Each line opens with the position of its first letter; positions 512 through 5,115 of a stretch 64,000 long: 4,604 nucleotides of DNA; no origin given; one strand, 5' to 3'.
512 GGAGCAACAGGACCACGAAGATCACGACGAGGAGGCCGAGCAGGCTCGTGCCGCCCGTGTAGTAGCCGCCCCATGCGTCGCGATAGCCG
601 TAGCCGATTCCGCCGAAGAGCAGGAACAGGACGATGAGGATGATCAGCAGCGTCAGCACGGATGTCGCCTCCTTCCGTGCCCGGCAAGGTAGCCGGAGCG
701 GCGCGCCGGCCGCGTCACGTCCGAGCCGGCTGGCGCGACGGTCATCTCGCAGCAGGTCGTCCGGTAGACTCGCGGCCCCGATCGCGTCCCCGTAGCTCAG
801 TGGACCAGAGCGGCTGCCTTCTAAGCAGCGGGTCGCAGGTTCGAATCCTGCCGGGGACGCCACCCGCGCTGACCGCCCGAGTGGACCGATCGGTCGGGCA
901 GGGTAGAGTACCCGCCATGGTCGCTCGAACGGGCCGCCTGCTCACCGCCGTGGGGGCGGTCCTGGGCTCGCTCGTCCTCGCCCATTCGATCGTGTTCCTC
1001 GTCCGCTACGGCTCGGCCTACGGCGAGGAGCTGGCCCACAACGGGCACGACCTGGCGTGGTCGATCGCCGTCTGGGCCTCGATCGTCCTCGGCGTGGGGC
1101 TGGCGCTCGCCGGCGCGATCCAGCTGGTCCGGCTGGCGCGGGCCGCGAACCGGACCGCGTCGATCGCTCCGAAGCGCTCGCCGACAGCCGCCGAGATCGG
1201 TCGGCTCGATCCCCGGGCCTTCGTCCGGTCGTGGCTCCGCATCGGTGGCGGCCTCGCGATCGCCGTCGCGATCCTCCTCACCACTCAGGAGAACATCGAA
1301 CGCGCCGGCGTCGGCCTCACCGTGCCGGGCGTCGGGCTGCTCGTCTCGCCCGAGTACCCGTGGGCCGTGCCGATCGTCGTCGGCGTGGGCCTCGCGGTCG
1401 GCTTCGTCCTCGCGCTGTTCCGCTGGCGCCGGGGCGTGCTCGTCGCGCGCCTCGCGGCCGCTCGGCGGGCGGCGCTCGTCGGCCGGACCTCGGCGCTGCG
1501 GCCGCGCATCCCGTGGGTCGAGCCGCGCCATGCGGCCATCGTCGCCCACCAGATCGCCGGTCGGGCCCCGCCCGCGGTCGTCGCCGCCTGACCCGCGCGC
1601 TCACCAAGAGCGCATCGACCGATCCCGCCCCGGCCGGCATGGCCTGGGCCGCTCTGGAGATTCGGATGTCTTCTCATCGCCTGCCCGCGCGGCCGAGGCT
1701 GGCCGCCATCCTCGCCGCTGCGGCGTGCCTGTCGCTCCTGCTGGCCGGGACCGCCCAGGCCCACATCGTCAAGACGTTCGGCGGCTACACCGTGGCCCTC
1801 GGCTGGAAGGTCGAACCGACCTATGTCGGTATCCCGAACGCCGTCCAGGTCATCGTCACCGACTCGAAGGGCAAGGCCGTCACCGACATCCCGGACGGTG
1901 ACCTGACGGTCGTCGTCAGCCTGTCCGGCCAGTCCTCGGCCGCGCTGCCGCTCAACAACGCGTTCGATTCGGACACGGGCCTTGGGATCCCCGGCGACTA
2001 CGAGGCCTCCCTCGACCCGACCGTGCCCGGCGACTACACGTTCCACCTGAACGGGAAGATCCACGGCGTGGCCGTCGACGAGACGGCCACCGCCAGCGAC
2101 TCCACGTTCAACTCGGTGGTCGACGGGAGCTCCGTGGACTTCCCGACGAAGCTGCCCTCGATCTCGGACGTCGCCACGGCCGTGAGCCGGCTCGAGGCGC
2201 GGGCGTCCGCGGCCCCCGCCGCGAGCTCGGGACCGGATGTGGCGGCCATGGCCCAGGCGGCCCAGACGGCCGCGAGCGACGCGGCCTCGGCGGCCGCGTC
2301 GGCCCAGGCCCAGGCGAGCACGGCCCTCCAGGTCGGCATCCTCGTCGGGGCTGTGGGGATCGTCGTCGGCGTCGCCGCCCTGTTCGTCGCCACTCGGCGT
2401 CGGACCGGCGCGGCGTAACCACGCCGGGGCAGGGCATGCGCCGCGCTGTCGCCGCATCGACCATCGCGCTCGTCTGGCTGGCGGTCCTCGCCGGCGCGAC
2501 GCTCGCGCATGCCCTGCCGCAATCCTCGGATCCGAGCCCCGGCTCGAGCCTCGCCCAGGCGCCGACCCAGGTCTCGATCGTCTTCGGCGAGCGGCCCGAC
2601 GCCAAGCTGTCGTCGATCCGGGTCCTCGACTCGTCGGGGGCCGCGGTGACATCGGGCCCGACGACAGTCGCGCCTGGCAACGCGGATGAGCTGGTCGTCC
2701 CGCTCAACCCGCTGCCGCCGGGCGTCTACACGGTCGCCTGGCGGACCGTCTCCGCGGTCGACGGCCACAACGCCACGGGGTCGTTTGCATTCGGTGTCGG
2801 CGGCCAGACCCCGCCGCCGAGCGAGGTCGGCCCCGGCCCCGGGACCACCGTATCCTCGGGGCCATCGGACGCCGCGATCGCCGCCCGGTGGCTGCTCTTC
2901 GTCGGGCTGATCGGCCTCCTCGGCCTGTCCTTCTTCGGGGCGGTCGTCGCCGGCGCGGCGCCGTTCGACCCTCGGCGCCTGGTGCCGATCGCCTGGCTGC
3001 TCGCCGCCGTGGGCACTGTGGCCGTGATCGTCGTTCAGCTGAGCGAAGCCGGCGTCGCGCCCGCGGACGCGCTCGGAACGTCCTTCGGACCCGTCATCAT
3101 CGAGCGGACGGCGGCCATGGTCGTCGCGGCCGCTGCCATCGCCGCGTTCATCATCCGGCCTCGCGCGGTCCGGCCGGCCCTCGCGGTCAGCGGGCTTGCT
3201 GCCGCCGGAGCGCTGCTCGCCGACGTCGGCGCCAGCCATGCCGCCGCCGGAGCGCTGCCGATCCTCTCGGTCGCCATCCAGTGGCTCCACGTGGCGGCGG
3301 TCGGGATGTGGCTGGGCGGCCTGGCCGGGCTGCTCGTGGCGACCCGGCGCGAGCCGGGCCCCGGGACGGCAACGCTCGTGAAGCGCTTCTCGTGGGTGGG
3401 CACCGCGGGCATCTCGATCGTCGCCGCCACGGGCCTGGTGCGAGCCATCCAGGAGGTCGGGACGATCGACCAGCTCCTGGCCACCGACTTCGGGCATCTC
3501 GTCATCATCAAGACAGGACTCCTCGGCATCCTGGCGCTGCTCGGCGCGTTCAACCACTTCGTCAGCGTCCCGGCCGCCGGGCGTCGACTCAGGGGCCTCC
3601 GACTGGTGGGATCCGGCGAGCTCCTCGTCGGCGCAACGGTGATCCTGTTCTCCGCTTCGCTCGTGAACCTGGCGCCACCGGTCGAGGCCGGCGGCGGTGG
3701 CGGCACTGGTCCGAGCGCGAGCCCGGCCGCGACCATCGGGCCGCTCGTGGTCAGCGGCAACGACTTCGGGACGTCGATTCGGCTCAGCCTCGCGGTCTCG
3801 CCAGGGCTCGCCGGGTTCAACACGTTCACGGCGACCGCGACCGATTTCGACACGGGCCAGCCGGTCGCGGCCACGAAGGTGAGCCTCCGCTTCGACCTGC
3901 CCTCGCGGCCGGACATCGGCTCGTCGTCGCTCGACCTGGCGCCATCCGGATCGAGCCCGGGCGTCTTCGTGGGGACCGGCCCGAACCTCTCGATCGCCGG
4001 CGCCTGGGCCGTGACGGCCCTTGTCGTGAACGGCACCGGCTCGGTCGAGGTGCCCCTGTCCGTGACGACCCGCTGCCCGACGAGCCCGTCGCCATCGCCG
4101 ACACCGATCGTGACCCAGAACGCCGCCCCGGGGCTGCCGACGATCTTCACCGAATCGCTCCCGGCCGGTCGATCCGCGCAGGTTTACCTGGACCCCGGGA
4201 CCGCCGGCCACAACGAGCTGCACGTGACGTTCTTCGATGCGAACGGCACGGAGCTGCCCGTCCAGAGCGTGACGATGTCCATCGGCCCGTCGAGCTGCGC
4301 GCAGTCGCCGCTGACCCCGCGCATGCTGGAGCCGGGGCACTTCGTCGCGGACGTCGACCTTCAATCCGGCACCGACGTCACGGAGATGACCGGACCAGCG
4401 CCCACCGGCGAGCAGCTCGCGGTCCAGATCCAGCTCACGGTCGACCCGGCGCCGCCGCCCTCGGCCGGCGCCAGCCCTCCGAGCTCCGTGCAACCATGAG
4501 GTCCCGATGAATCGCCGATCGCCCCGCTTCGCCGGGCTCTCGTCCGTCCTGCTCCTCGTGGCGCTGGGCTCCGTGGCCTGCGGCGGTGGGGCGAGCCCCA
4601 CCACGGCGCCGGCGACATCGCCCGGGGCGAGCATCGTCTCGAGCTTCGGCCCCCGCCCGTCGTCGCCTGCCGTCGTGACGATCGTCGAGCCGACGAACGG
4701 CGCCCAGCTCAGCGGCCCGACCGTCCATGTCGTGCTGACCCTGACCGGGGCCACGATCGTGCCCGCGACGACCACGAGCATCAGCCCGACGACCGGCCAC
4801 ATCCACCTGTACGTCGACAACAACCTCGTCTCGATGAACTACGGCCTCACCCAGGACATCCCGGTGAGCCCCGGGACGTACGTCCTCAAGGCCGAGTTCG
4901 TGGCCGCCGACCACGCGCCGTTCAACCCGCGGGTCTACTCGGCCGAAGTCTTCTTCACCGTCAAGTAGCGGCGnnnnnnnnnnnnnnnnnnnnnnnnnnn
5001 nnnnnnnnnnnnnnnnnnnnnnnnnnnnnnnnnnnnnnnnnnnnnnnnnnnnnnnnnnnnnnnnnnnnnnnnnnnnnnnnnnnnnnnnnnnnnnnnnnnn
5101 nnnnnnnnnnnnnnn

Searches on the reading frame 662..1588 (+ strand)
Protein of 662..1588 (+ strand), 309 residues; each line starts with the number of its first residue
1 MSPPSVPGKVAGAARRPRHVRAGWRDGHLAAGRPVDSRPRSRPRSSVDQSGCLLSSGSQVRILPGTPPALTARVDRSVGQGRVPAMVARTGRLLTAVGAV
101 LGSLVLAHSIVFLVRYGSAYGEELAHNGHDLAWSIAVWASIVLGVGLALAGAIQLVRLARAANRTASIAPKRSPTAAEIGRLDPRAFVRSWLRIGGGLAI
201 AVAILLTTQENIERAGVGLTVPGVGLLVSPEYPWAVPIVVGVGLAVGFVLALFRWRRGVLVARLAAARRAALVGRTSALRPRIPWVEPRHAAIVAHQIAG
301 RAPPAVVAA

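Call 54: search_protein_families(library=pfam, proteins=[window:662-1588:+], max_evalue=1)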
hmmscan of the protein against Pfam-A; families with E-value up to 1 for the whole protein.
window:662-1588:+ (309 aa): 1 family
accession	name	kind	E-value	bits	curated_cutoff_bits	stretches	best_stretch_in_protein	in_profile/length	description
PF06170.17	DUF983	-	0.013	16.2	22.6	0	228-262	48-82/85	Protein of unknown function (DUF983)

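Call 55: search_protein_families(library=ncbifam, proteins=[window:662-1588:+], max_evalue=1)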
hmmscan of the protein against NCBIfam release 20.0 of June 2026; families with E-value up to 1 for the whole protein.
window:662-1588:+ (309 aa): 1 family
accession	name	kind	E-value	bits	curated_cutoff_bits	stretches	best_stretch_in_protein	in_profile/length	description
TIGR02866.1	CoxB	equivalog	0.14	11.7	147.7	1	87-165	9-89/202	cytochrome c oxidase subunit II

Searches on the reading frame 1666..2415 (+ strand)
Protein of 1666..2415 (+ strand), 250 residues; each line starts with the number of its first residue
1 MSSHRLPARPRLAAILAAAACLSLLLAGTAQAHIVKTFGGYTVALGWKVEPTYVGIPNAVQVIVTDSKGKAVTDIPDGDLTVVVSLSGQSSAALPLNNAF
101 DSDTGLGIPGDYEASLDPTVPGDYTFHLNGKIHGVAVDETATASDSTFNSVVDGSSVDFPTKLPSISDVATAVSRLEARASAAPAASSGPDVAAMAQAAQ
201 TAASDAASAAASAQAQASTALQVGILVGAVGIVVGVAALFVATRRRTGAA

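Call 8: search_protein_families(library=pfam, proteins=[window:1669-2415:+], max_evalue=0.1)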
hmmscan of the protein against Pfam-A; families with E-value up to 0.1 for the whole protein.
window:1669-2415:+ (249 aa): 1 family
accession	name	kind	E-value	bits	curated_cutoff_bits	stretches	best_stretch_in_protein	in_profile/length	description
PF14235.11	DUF4337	-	0.016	15.8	27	1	190-241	95-145/161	Domain of unknown function (DUF4337)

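Call 9: search_protein_families(library=ncbifam, proteins=[window:1669-2415:+], max_evalue=0.1)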
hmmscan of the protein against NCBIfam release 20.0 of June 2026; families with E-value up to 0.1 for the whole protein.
window:1669-2415:+ (249 aa): 0 families

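Call 54: search_protein_families(library=pfam, proteins=[window:1666-2415:+], max_evalue=1)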
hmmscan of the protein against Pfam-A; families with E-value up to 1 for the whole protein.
window:1666-2415:+ (250 aa): 4 families
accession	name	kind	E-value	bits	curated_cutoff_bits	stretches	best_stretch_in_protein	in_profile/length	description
PF14235.11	DUF4337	-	0.016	15.8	27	1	191-242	95-145/161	Domain of unknown function (DUF4337)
PF18981.6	InlK_D3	-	0.1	13.1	25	0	102-130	30-58/75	Internalin K domain (D3/D4)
PF11239.13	DUF3040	-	0.15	12.8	24.7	1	7-45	40-79/84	Protein of unknown function (DUF3040)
PF19076.6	CshA_repeat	-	0.18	12.9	27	1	34-73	53-96/103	Surface adhesin CshA repetitive domain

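Call 55: search_protein_families(library=ncbifam, proteins=[window:1666-2415:+], max_evalue=1)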
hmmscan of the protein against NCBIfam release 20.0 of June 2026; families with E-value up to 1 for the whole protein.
window:1666-2415:+ (250 aa): 3 families
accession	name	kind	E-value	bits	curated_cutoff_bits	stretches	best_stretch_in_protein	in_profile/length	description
NF058603.1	SCO2097_fam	equivalog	0.14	12.5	110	0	203-241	20-58/129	SCO2097 family morphological protein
TIGR04211.1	SH3_and_anchor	equivalog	0.16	11.5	65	1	194-247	140-193/198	TIGR04211 family SH3 domain-containing protein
NF002503.0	PRK01844.1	equivalog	0.19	11.6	135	1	221-244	3-26/73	YneF family protein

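Call 88: search_solved_structures(query=window:1666-2415:+, max_evalue=10)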
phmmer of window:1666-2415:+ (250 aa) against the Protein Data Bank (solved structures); distinct sequences matched with E-value up to 10: 3.
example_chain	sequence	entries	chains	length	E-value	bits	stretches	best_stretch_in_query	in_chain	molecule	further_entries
6vfq_A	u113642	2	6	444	0.077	15.7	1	73-115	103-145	Protocadherin-10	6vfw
6vg4_A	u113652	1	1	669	0.12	15.1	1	74-115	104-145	Protocadherin-10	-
8hlp_C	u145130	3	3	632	2.2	11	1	139-194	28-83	Isoform 2c of Voltage-dependent L-type calcium channel subunit beta-2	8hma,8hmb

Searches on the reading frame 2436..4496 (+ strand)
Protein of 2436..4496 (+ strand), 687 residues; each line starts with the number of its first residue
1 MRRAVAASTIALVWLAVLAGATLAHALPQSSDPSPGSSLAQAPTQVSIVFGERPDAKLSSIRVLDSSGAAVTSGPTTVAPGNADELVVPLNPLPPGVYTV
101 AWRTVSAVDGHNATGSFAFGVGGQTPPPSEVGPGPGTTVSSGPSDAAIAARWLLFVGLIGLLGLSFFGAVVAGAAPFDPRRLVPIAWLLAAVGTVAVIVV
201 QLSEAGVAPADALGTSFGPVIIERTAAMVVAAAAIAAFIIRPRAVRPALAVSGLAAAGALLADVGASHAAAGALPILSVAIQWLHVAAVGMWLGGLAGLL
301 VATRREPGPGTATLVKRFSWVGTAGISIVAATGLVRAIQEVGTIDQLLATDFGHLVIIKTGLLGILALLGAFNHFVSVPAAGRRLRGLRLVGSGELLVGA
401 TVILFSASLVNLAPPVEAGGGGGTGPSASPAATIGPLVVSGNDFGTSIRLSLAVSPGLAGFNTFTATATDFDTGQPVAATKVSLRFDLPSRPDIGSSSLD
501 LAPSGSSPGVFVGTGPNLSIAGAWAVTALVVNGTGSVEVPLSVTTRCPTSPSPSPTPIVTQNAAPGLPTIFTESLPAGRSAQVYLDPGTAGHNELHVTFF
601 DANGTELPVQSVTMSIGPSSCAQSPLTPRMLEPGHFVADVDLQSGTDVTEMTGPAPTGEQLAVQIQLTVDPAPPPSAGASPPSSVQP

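Call 8: search_protein_families(library=pfam, proteins=[window:2436-4496:+], max_evalue=0.1)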
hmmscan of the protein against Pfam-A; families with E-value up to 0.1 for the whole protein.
window:2436-4496:+ (687 aa): 3 families
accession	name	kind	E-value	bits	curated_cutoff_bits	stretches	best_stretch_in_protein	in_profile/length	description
PF04234.18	CopC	-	1e-19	71.7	23.3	1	25-121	1-92/92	CopC domain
PF05425.18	CopD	-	3.2e-14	53.6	32.1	1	314-409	3-105/105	Copper resistance protein D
PF02369.22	Big_1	-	0.073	13.6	34.9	0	592-617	18-43/93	Bacterial Ig-like domain (group 1)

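Call 9: search_protein_families(library=ncbifam, proteins=[window:2436-4496:+], max_evalue=0.1)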
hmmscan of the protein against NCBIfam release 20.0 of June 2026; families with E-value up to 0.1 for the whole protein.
window:2436-4496:+ (687 aa): 3 families
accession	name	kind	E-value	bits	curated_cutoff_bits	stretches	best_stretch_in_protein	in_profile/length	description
NF033808.0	copper_CopD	equivalog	1.2e-23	84.2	195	1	146-414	3-294/295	copper homeostasis membrane protein CopD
NF033814.1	copper_CopC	equivalog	1.3e-16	61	95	1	17-121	3-106/107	copper homeostasis periplasmic binding protein CopC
NF007636.0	PRK10301.1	equivalog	4.9e-11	42.6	129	1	8-121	10-123/124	CopC domain-containing protein YobA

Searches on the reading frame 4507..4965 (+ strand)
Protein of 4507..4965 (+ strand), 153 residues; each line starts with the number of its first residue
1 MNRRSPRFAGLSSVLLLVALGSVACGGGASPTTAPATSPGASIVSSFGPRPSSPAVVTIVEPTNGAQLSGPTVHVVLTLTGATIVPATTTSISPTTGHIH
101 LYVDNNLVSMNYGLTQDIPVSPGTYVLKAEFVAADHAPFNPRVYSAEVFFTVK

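Call 8: search_protein_families(library=pfam, proteins=[window:4507-4965:+], max_evalue=0.1)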
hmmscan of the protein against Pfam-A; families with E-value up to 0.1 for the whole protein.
window:4507-4965:+ (153 aa): 1 family
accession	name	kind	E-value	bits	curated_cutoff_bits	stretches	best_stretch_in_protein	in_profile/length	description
PF14347.11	DUF4399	-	9.8e-09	35.9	28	1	75-153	1-91/91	Domain of unknown function (DUF4399)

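Call 9: search_protein_families(library=ncbifam, proteins=[window:4507-4965:+], max_evalue=0.1)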
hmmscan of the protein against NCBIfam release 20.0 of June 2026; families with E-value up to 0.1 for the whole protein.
window:4507-4965:+ (153 aa): 2 families
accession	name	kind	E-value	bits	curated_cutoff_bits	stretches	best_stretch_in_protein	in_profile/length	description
NF058595.1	invert_tail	domain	0.0029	17.9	37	1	4-41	50-90/113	lipo-invert putative C-terminal anchoring domain-containing protein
NF033554.9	floc_PepA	equivalog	0.0038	17.1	80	1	62-132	88-153/261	flocculation-associated PEP-CTERM protein PepA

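Call 26: search_solved_structures(query=window:4507-4965:+, max_evalue=0.1)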
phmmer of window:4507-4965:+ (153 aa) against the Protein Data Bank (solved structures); distinct sequences matched with E-value up to 0.1: 1.
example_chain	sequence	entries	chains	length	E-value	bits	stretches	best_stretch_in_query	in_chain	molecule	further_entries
2yet_A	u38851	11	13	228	0.016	18.7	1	23-137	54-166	GH61 ISOZYME A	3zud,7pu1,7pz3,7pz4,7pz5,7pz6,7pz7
